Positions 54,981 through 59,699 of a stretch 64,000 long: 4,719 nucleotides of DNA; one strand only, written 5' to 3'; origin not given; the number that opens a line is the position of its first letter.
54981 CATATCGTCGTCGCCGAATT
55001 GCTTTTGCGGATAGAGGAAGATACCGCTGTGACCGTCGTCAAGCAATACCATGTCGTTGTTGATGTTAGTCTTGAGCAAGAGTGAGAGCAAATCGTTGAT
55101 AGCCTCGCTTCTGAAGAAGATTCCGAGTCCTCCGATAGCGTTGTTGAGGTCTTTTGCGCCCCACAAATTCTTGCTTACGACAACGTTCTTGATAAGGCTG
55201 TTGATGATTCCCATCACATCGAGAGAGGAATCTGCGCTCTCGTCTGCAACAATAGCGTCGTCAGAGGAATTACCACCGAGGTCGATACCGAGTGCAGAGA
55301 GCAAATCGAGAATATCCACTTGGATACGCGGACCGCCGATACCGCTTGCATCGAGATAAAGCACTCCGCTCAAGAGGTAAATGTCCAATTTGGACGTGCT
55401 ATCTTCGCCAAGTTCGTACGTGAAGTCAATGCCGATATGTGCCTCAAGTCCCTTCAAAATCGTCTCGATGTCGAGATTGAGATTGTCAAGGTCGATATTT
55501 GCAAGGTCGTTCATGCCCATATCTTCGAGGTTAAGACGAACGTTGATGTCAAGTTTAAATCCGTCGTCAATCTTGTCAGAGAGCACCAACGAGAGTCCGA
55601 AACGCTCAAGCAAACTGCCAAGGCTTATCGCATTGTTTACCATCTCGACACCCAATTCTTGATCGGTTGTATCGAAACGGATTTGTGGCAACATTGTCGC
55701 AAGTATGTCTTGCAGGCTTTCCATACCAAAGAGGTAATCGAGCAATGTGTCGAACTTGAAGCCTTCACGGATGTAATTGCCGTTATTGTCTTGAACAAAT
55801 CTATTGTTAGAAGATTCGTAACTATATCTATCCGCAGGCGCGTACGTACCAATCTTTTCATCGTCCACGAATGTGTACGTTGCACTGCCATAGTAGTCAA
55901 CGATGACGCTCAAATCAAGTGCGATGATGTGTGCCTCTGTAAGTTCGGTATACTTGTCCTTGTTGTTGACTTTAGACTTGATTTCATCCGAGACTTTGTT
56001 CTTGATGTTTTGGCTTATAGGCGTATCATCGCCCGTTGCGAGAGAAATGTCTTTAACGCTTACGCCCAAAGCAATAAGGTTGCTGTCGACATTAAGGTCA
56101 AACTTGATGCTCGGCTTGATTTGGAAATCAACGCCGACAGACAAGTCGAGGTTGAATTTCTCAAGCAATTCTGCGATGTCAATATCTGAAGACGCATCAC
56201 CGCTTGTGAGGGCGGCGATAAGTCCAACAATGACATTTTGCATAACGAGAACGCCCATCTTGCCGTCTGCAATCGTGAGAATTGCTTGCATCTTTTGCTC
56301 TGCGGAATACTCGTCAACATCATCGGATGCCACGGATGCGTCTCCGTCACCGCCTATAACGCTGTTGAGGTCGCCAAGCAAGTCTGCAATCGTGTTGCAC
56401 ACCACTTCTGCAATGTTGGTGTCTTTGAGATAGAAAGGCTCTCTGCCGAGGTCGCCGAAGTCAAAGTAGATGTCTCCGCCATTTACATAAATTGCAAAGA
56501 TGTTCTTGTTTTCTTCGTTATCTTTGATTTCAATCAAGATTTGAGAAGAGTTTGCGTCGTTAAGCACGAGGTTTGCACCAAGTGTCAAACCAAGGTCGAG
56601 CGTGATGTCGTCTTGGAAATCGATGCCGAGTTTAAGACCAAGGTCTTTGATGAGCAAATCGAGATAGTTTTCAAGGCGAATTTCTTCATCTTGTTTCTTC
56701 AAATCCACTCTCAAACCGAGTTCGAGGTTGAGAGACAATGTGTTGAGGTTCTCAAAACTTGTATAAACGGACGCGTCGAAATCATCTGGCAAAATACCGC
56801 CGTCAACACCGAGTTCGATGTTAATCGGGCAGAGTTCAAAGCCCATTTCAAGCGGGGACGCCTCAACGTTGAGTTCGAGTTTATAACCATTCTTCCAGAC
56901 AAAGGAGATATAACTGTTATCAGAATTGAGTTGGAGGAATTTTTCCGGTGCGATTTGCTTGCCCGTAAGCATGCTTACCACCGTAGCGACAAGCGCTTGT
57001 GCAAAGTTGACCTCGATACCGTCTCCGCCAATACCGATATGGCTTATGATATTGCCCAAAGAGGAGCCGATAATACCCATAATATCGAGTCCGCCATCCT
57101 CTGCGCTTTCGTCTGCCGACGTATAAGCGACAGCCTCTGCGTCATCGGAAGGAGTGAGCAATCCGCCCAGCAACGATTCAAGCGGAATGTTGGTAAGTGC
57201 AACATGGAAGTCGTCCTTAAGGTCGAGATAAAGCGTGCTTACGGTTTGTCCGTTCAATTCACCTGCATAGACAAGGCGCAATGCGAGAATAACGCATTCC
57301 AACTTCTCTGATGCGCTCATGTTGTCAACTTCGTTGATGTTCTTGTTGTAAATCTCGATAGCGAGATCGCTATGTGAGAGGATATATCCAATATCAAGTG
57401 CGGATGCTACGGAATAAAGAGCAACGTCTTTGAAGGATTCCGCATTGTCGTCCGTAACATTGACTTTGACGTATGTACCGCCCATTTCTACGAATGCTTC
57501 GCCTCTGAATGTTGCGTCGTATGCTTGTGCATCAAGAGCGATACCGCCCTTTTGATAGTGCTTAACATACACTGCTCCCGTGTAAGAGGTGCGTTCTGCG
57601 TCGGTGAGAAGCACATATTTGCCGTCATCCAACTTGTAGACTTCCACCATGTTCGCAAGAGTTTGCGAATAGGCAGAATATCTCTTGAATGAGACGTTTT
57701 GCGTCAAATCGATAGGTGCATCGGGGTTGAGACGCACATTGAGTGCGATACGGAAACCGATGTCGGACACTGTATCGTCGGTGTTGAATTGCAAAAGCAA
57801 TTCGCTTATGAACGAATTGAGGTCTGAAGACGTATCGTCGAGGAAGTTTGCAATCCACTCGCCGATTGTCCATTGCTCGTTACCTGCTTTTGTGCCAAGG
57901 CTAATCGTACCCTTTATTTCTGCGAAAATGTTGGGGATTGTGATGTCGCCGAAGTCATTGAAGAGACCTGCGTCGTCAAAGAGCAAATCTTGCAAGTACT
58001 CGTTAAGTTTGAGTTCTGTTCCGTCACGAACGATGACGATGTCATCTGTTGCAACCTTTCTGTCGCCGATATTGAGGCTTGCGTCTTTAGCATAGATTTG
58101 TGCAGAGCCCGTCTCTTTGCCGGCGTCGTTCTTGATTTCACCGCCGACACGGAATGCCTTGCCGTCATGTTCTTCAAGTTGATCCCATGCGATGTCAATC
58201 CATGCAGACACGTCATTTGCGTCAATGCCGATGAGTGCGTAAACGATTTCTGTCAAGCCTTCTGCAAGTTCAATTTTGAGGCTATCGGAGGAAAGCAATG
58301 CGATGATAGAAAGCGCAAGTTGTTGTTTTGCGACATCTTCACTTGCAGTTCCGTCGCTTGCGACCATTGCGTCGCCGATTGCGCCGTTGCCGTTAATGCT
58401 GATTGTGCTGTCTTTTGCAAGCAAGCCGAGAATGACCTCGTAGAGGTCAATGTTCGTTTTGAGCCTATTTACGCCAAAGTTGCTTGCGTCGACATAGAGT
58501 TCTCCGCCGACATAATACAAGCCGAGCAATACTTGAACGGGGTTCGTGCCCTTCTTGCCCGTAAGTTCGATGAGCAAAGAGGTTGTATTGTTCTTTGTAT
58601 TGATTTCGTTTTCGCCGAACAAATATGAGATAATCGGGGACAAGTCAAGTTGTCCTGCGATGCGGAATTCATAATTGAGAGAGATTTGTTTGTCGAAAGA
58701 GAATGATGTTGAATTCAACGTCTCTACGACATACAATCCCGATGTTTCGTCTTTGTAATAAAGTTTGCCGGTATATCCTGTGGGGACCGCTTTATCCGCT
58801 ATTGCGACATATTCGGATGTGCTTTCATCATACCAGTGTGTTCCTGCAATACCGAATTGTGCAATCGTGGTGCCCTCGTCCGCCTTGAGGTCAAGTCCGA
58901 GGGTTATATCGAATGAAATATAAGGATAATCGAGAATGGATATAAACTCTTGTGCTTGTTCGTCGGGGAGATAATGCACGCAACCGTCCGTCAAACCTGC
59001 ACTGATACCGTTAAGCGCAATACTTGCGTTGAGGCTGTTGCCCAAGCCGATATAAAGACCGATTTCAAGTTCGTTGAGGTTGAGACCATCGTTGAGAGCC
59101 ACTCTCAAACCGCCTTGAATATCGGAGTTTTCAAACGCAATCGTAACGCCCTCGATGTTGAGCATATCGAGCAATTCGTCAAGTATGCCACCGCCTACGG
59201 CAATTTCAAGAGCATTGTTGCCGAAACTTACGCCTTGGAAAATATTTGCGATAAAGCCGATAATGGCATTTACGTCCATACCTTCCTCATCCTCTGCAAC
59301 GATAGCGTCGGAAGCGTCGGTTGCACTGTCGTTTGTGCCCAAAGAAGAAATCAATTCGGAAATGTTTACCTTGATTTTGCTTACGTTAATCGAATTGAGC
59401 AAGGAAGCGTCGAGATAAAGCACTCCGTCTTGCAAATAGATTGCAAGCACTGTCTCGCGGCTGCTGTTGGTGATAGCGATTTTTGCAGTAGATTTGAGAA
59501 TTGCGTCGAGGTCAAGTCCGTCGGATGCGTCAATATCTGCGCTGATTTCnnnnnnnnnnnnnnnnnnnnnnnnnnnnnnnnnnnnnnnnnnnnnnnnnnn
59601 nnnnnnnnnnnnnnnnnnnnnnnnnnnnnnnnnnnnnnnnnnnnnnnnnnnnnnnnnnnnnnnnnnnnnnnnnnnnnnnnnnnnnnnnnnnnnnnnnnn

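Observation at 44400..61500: About 14 highly divergent 300-720-aa modules share a fixed order: aromatic/Gly beta-signature, LY(I/L)D(A/L)S turn, acidic D/A linker, then an amphipathic segment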

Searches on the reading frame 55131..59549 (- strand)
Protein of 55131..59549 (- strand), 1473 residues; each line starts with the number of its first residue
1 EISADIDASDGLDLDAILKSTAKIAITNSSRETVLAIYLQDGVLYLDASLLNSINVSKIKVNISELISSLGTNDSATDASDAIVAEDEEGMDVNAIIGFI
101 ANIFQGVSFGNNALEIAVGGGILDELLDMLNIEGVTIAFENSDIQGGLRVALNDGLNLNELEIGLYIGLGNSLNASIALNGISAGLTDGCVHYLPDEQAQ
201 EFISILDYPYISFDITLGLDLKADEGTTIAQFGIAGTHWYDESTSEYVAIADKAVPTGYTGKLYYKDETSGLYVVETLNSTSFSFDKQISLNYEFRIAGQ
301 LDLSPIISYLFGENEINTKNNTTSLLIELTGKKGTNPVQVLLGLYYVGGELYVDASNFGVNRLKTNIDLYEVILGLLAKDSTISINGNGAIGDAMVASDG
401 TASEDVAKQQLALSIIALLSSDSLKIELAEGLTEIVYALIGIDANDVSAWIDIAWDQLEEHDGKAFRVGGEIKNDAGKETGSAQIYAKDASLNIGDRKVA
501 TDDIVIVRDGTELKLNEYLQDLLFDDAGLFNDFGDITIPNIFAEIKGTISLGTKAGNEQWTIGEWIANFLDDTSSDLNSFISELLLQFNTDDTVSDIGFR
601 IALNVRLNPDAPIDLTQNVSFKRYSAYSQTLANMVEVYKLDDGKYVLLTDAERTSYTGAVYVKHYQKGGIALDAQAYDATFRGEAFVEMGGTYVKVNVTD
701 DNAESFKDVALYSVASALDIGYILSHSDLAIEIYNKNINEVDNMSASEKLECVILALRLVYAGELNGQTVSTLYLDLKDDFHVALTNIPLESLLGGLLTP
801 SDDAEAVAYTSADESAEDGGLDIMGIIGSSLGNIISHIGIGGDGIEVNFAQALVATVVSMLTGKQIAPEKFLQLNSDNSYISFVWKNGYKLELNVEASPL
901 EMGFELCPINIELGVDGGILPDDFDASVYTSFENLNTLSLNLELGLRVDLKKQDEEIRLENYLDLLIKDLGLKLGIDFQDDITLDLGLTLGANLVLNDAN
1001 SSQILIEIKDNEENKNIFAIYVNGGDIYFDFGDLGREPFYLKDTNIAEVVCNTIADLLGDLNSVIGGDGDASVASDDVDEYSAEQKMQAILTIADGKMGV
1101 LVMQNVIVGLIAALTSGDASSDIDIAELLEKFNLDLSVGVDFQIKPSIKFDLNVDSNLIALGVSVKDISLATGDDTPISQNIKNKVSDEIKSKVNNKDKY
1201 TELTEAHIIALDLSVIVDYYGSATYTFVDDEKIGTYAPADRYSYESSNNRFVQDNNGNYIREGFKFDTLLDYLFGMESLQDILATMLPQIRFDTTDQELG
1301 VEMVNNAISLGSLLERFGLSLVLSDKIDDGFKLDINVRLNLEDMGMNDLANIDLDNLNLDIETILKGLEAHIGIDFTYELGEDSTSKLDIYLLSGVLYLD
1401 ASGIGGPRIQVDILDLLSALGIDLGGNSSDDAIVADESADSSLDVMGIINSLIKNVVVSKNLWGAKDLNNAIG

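Call 85: search_dna_similar(query=window:55131-59549:-, collection=phages, mode=protein, max_evalue=0.001, max_rows=8)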
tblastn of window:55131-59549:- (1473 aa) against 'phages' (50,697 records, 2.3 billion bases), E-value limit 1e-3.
No match.

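Call 86: search_dna_similar(query=window:55131-59549:-, collection=plasmids, mode=protein, max_evalue=0.001, max_rows=8)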
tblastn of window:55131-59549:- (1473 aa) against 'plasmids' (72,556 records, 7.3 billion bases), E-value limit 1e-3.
No match.

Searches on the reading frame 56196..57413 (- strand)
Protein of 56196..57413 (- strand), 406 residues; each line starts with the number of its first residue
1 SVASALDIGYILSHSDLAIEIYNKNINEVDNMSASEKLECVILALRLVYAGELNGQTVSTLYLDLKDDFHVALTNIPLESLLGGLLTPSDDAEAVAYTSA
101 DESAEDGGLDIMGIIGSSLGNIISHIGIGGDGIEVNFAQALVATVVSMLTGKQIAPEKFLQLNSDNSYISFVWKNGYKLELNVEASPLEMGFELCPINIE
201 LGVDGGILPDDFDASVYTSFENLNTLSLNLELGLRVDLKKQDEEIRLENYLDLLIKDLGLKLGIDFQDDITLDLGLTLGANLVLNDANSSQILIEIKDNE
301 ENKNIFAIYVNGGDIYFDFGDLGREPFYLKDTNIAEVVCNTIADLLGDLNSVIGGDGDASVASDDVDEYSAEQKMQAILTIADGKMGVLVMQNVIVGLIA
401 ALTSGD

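Call 76: predict_structure(alignment_id=A6)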
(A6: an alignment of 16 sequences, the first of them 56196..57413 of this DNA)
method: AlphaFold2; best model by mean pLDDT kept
length: 406 residues; sequences in the alignment: 16
mean_pLDDT: 39.0   pTM: 0.28
mean pLDDT of the five models: 39.0, 38.2, 37.0, 36.2, 36.0
residues with pLDDT >= 90: 0; 70-90: 10; 50-70: 74; < 50: 322
segments of 3 or more residues with pLDDT < 50: 1-6, 65-71, 80-299, 304-310, 322-325, 332-406
pLDDT, mean of each block of 10 residues (from residue 1): 41 58 71 71 62 61 50 52 40 32 36 33 27 30 35 34 31 27 28 30 36 42 31 26 28 30 30 30 35 45 49 53 50 42 33 30 36 29 26 35 34
secondary structure, 60 per line:
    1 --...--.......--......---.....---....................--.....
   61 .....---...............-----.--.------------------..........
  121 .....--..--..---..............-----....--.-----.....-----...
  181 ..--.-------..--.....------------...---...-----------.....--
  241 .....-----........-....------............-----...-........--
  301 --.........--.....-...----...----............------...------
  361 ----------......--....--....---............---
elements in order: H8-14 E17-22 H26-30 H34-40 E41-53 E56-65 E69-77 H78-83 H111-125 H137-150 H156-159 E168-172 E178-182 E197-201 E234-238 E241-245 H251-258 E260-263 E270-281 E291-298 E303-311 E314-318 E327-329 H334-345 H371-376 E379-382 E385-388 H392-403

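Call 90: search_protein_families(library=pfam, alignment_id=A6, max_evalue=10)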
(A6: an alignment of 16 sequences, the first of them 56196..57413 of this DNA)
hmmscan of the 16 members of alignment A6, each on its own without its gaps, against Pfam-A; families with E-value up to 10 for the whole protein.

A. member 1, window:56196-57413:- (406 aa): 0 families

B. families by the number of members that match (of 16 scanned): 13 families
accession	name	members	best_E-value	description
PF20984.2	PT26-6P_helical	2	0.12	PT26-6P, helical domain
PF11589.14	DUF3244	1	0.014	Domain of unknown function (DUF3244)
PF13549.11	ATP-grasp_5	1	0.035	ATP-grasp domain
PF16083.10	Phage_holin_3_3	1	0.055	LydA holin phage, holin superfamily III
PF04945.19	YHS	1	0.1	YHS domain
PF25628.1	Shotoku_capsid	1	0.12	Shotokuvirus capsid protein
PF00428.24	Ribosomal_60s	1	0.16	60s Acidic ribosomal protein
PF21427.2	Gp7_5th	1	0.17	Baseplate wedge protein gp7, domain V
PF03471.22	CorC_HlyC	1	0.17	Transporter associated domain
PF00438.25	S-AdoMet_synt_N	1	0.19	S-adenosylmethionine synthetase, N-terminal domain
PF14209.11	DUF4321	1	2.6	Domain of unknown function (DUF4321)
PF18795.7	HSM3_N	1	3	DNA mismatch repair protein HSM3, N terminal domain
PF13861.12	FLgD_tudor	1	3.3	FlgD Tudor-like domain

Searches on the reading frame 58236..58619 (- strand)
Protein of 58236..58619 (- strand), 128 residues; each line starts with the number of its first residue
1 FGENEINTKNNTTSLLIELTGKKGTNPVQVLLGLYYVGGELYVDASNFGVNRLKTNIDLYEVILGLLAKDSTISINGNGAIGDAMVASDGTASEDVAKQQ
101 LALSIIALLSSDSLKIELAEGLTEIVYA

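Call 26: search_protein_representatives(alignment_id=A2)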
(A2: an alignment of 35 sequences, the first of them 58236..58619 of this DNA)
Query: 35 sequences, 124 profile positions. Proteins with E-value up to 0.001 (for the whole library): 145; up to 1e-10: 80; up to 1e-30: 29. The best 145 are listed.
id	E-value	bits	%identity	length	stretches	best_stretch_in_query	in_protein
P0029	5.1e-107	369.2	-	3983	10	4-122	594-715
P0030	3.1e-105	363.4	-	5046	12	2-121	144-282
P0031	6.3e-99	343.0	-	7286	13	13-123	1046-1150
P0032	9.7e-93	323.0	-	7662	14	3-120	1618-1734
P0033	4.0e-89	311.3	-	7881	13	11-123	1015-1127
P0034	2.7e-86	302.2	-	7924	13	11-123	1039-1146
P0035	9.8e-85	297.2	-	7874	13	11-123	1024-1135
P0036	1.5e-80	283.6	-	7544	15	10-123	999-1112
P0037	1.6e-67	241.5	-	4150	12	11-123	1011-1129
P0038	1.5e-65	235.2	-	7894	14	5-122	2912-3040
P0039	2.8e-65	234.3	-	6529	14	6-88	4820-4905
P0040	7.0e-62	223.3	-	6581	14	5-91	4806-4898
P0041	8.0e-62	223.2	-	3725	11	6-122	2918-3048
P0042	4.6e-58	211.0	-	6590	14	2-108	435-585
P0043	7.9e-49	181.2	-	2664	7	11-123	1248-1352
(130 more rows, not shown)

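Call 33: search_solved_structures(query=A2, max_evalue=10)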
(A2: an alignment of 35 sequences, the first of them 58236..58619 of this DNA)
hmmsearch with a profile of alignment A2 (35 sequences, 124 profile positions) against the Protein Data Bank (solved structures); distinct sequences matched with E-value up to 10: 3.
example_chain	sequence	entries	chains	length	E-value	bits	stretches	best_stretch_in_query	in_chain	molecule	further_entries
4ogp_A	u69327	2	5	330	0.51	13.8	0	66-122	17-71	DNA topoisomerase 2-associated protein PAT1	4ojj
4n0a_H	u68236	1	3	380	0.53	13.7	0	66-122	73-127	DNA topoisomerase 2-associated protein PAT1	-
5lm5_A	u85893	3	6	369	0.63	13.5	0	66-122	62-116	DNA topoisomerase 2-associated protein PAT1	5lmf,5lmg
